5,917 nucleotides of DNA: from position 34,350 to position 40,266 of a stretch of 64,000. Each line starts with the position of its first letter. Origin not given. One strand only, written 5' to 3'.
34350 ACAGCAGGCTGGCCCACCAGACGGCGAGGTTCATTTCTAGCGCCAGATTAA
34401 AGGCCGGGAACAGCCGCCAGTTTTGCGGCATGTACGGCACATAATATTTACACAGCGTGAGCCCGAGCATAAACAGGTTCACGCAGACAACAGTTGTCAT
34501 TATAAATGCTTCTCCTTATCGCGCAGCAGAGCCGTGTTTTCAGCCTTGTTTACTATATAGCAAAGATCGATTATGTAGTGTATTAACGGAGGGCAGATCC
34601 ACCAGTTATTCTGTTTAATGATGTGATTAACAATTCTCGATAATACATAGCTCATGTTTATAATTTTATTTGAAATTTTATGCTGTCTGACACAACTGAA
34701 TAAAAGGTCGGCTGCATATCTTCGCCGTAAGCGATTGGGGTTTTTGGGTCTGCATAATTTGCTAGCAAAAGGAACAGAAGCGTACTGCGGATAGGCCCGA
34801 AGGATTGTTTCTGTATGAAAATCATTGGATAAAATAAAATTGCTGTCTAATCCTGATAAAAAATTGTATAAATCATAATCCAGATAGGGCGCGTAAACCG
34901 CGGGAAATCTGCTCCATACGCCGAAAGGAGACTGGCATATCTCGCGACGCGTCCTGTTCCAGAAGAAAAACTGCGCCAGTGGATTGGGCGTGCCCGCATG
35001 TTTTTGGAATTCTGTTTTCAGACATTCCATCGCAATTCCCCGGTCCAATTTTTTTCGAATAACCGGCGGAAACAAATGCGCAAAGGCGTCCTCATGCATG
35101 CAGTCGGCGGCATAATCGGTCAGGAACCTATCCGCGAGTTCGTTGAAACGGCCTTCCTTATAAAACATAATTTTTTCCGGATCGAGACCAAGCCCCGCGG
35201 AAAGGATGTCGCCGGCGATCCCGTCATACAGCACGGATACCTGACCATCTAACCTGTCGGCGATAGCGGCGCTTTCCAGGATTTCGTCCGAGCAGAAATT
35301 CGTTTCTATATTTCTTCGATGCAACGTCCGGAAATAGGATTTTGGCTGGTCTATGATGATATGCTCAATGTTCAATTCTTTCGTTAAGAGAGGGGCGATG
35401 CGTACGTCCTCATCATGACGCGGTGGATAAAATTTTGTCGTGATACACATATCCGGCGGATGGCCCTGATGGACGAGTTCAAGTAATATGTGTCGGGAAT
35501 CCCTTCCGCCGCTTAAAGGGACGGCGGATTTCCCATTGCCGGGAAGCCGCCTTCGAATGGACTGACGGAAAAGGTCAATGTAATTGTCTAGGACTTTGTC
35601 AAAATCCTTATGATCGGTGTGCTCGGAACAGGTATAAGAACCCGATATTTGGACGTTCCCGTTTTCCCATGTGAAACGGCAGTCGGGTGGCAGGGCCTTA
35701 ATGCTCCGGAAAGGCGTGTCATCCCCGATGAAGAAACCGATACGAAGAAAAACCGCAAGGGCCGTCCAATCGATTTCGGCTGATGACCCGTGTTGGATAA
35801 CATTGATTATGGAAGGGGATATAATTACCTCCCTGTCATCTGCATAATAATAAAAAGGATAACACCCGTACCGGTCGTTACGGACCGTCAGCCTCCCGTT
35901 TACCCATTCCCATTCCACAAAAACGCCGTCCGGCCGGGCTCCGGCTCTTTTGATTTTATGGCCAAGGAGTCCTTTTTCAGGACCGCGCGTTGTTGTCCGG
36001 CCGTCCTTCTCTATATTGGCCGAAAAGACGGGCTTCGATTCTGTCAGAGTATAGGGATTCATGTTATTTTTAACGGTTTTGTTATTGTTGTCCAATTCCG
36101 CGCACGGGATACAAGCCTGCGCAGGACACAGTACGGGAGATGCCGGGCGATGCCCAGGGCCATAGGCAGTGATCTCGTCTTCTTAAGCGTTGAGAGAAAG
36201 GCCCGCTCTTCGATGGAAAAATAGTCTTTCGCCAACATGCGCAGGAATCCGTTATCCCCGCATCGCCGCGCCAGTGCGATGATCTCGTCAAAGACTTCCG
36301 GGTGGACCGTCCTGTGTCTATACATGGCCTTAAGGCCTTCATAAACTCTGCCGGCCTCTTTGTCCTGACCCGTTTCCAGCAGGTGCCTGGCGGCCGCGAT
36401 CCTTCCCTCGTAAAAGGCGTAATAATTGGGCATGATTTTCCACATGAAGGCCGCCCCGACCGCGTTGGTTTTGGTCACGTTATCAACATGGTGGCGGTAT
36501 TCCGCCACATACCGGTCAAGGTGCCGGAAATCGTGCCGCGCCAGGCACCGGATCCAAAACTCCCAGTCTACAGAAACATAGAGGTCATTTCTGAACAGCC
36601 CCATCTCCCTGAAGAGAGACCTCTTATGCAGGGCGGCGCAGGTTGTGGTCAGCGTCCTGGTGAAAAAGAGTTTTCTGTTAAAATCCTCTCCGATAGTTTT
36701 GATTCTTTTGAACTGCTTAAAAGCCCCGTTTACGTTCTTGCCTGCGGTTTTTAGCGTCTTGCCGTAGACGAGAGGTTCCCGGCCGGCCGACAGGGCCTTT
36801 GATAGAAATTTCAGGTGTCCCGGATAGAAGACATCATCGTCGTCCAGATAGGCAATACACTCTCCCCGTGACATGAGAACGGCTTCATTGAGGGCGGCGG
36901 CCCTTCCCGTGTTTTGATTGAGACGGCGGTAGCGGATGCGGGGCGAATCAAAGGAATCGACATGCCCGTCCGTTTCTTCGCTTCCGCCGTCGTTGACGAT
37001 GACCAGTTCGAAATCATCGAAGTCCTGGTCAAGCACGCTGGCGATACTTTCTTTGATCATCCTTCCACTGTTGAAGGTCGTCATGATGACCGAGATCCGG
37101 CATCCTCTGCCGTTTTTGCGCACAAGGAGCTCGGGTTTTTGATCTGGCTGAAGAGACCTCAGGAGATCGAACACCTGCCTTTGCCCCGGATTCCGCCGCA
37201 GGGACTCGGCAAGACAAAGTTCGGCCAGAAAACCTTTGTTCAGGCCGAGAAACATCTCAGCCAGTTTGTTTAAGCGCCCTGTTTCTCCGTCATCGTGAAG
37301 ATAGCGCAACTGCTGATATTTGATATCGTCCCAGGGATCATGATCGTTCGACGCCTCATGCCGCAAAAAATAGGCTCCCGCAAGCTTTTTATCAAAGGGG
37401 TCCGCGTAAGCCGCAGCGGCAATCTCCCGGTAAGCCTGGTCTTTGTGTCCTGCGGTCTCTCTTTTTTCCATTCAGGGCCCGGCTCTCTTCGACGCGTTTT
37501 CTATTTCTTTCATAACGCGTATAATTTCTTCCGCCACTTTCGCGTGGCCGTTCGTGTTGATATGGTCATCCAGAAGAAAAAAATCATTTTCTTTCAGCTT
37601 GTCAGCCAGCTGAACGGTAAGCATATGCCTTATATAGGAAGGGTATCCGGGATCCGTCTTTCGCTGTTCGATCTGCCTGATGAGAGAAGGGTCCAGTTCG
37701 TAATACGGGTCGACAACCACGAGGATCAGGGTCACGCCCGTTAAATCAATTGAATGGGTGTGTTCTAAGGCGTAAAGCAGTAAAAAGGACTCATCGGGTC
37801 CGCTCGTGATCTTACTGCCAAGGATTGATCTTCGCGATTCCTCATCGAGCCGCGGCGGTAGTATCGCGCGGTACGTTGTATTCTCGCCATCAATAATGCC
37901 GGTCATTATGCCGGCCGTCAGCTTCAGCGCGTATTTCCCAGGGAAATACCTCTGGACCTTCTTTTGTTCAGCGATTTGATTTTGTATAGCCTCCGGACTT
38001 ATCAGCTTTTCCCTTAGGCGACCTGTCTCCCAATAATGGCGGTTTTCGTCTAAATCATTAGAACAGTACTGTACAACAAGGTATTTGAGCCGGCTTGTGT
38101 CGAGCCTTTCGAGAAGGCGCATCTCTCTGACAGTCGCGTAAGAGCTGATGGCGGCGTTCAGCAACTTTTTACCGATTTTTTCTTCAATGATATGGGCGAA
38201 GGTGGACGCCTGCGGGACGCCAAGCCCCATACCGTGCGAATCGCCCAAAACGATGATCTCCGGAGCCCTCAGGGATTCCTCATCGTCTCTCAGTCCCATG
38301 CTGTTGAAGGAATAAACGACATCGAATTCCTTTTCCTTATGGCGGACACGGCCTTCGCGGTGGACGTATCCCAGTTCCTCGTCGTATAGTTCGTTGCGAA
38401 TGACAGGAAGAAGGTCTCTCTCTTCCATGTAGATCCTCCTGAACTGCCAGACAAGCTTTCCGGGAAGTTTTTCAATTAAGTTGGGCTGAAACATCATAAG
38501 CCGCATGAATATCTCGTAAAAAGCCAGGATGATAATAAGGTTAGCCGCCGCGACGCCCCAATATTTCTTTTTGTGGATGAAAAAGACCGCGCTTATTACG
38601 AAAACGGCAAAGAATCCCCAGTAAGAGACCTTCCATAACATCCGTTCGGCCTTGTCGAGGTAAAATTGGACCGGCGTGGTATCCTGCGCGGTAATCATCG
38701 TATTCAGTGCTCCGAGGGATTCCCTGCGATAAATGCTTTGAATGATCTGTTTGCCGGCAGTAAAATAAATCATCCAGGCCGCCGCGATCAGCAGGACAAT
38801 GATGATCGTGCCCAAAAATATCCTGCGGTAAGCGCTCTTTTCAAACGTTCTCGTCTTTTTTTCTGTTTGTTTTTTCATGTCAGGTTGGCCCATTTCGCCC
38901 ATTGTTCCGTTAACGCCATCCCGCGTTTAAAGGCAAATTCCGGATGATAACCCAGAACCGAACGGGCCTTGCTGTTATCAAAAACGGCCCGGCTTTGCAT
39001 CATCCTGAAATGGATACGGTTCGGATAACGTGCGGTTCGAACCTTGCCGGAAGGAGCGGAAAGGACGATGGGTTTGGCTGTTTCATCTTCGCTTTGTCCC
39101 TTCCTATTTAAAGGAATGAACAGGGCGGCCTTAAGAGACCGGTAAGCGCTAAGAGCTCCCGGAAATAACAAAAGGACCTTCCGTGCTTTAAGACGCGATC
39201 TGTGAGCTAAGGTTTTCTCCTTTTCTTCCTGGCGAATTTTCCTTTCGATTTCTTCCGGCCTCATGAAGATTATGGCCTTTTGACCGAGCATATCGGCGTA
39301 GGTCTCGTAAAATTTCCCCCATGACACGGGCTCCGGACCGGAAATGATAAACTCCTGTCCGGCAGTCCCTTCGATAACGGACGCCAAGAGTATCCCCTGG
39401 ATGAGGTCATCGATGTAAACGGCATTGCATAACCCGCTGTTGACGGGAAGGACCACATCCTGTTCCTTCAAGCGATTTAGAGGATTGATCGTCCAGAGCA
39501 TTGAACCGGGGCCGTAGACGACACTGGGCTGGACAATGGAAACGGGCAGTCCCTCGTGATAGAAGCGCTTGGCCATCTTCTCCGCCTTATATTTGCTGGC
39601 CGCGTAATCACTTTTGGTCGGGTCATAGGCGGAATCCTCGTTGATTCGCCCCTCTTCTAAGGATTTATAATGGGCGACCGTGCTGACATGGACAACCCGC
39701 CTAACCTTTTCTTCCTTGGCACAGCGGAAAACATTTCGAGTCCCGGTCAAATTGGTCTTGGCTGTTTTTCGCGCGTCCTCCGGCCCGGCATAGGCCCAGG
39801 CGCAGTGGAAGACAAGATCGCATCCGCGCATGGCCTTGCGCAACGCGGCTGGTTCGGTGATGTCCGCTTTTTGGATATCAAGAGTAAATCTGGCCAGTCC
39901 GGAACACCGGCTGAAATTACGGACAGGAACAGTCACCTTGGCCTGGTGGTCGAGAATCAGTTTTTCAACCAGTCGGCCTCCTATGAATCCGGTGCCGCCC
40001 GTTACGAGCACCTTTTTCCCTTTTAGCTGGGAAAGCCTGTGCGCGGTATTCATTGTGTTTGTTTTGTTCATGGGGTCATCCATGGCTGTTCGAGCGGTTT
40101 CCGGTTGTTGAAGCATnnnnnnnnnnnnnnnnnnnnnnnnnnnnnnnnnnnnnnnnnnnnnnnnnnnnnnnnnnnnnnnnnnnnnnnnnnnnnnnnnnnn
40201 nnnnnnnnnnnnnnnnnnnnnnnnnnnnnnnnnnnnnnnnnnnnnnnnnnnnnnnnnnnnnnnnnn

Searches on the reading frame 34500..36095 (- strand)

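Call 71: search_protein_families(library=ncbifam, proteins=[window:34500-36095:-], max_evalue=0.00001)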
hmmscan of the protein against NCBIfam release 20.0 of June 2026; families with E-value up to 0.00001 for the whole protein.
window:34500-36095:- (531 aa): 4 families
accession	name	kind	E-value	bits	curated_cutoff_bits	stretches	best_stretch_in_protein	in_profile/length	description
TIGR01536.1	asn_synth_AEB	equivalog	2.6e-10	39.9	267.1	1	59-210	126-275/517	asparagine synthase (glutamine-hydrolyzing)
NF033535.1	lass_lactam_cya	exception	9.3e-10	37.7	525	1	58-203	124-272/668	lasso peptide isopeptide bond-forming cyclase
TIGR03108.1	eps_aminotran_1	hypoth_equivalog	4.9e-08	32.1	816.9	1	59-248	125-318/628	XrtA/PEP-CTERM system amidotransferase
TIGR03104.1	trio_amidotrans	equivalog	7.7e-07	27.7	570.1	1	59-211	125-283/589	N-acetylglutaminylglutamine amidotransferase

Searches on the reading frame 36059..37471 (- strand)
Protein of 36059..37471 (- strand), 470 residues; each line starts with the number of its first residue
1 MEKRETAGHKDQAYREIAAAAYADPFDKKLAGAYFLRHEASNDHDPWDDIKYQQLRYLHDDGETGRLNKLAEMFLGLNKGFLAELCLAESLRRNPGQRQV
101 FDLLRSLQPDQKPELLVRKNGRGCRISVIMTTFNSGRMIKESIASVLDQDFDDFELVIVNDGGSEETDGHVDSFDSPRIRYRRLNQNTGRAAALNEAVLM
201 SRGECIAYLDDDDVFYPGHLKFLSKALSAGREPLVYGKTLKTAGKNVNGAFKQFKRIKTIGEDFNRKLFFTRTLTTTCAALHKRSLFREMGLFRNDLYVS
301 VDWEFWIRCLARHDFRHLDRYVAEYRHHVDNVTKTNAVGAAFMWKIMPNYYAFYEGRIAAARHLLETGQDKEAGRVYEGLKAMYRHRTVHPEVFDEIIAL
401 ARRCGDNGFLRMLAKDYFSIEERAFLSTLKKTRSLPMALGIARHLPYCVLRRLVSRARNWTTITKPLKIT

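Call 71: search_protein_families(library=ncbifam, proteins=[window:36059-37471:-], max_evalue=0.00001)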
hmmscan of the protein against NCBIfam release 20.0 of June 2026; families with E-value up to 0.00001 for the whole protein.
window:36059-37471:- (470 aa): 15 families
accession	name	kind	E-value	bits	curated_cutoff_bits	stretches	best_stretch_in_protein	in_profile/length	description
TIGR04017.1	WcaA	equivalog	7.1e-18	65.2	495.75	1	126-310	7-189/279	colanic acid biosynthesis glycosyltransferase WcaA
NF047683.1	TeichurnBiosyTuaG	equivalog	1e-17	64.7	400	1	125-220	7-104/252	teichuronic acid biosynthesis protein TuaG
NF050050.1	ProtGlycPglI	equivalog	1.1e-17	64.4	500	1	125-336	3-212/306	GalNAc(5)-diNAcBac-PP-undecaprenol beta-1,3-glucosyltransferase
NF007453.0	PRK10018.1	equivalog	2e-17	63.8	382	1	125-310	7-190/280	colanic acid biosynthesis glycosyltransferase WcaA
TIGR03937.1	PgaC_IcaA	equivalog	1.1e-16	60.8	422.3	1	124-228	45-151/407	poly-beta-1,6-N-acetyl-D-glucosamine synthase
NF041875.1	EPS_EpsD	equivalog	8e-16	58.3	370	1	126-308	1-188/325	exopolysaccharide biosynthesis glycosyltransferase EpsD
NF007482.0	PRK10073.1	equivalog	8.7e-14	51.2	423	1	125-220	7-103/334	glycosyltransferase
NF053739.1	GlytfEpsEBac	equivalog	1.8e-13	50.1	450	1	125-240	2-120/265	glycosyltransferase EpsE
NF041394.1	GtaseAglG_Halo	equivalog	3.2e-10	39.8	440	1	125-217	2-97/304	glucosyl-dolichyl phosphate glucuronosyltransferase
TIGR03965.1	mycofact_glyco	equivalog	3.6e-10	39.3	280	1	125-308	75-262/467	mycofactocin biosynthesis glycosyltransferase MftF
NF038299.1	EPS_HpsN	equivalog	1.7e-09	37.1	425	1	125-226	2-105/317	hormogonium polysaccharide biosynthesis glycosyltransferase HpsN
TIGR04283.1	glyco_like_mftF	equivalog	6.4e-08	32.5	182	1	126-323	1-183/221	TIGR04283 family arsenosugar biosynthesis glycosyltransferase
NF047588.1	GlcsyltransPgfSStrep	equivalog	7.3e-07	28.7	500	1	125-241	2-123/308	glycosyltransferase PgfS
TIGR03111.1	glyc2_xrt_Gpos1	hypoth_equivalog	8.5e-07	28.1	363.95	1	124-218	49-147/439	TIGR03111 family XrtG-associated glycosyltransferase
TIGR04242.1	nodulat_NodC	equivalog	6.7e-06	25.3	550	1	124-224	48-153/395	chitooligosaccharide synthase NodC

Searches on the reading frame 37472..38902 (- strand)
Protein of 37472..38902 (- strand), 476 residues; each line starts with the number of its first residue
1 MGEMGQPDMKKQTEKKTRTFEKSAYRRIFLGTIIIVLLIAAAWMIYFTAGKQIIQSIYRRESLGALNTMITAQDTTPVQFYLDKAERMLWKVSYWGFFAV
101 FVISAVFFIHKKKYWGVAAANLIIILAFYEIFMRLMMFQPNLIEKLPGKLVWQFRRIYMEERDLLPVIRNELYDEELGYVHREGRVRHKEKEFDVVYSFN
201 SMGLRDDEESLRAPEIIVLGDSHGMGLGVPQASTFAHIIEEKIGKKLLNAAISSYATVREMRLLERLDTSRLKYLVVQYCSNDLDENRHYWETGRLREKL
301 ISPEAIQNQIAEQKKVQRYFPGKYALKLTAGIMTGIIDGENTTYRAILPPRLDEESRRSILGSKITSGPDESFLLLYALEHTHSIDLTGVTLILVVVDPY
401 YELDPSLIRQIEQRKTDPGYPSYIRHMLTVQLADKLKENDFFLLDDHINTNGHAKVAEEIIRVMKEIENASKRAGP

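Call 71: search_protein_families(library=ncbifam, proteins=[window:37472-38902:-], max_evalue=0.00001)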
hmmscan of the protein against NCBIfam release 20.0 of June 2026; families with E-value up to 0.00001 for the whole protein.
window:37472-38902:- (476 aa): 1 family
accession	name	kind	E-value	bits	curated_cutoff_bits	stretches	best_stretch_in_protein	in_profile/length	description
NF047475.1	GDSL_LA_2490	hypoth_equivalog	7.6e-08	32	325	1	186-268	54-141/431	LA_2490 family SGNH/GDSL-type esterase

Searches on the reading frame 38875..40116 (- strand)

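Call 71: search_protein_families(library=ncbifam, proteins=[window:38875-40116:-], max_evalue=0.00001)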
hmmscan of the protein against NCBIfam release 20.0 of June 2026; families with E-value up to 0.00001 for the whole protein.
window:38875-40116:- (413 aa): 24 families
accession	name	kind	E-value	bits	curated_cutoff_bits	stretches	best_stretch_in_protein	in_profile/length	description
TIGR03466.1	HpnA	hypoth_equivalog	3.6e-38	131.3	367.65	1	35-281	2-250/327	hopanoid-associated sugar epimerase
TIGR04180.1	EDH_00030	hypoth_equivalog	1.1e-28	100.2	475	1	36-303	1-280/297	NAD-dependent 4,6-dehydratase LegB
NF042423.1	oxyalk_red_Shew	equivalog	2.2e-26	92.7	580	1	32-268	7-248/331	2-alkyl-3-oxoalkanoate reductase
NF042422.1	oxyalk_red_OleD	equivalog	5.4e-22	78.6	580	1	35-266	2-239/329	2-alkyl-3-oxoalkanoate reductase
TIGR01746.1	Thioester-redct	subfamily_domain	2.9e-20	72.8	213.35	2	99-301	89-303/371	thioester reductase domain-containing protein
NF052578.1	StrlDmthSdmBMthl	equivalog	2.2e-19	70.4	600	1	36-260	3-229/328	sterol demethylase protein SdmB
TIGR01181.1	dTDP_gluc_dehyt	equivalog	3.1e-18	66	365.1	1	35-215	1-196/321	dTDP-glucose 4,6-dehydratase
NF005539.0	PRK07201.1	equivalog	1.4e-17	63.7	549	1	36-300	3-292/657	SDR family oxidoreductase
NF038078.1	NRPS_MxcG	equivalog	4.1e-12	44.2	2300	1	28-202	1077-1276/1442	myxochelin non-ribosomal peptide synthetase MxcG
NF043036.1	ErythonDh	equivalog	6.3e-12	45.3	325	1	35-189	2-167/321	D-erythronate dehydrogenase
TIGR01777.1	yfcH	hypoth_equivalog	8.2e-12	45.3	207.35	1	36-290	1-253/292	TIGR01777 family oxidoreductase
TIGR01214.1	rmlD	equivalog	9.9e-12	44.5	224.05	1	35-308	1-254/285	dTDP-4-dehydrorhamnose reductase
TIGR01179.1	galE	equivalog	2.5e-11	43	262.3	1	35-184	1-158/332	UDP-glucose 4-epimerase GalE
TIGR02622.1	CDP_4_6_dhtase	equivalog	2.1e-10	40.3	278.45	1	32-185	3-168/352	CDP-glucose 4,6-dehydratase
NF004520.0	PRK05865.1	equivalog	7.1e-10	37.4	1509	1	35-153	2-109/854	sugar epimerase family protein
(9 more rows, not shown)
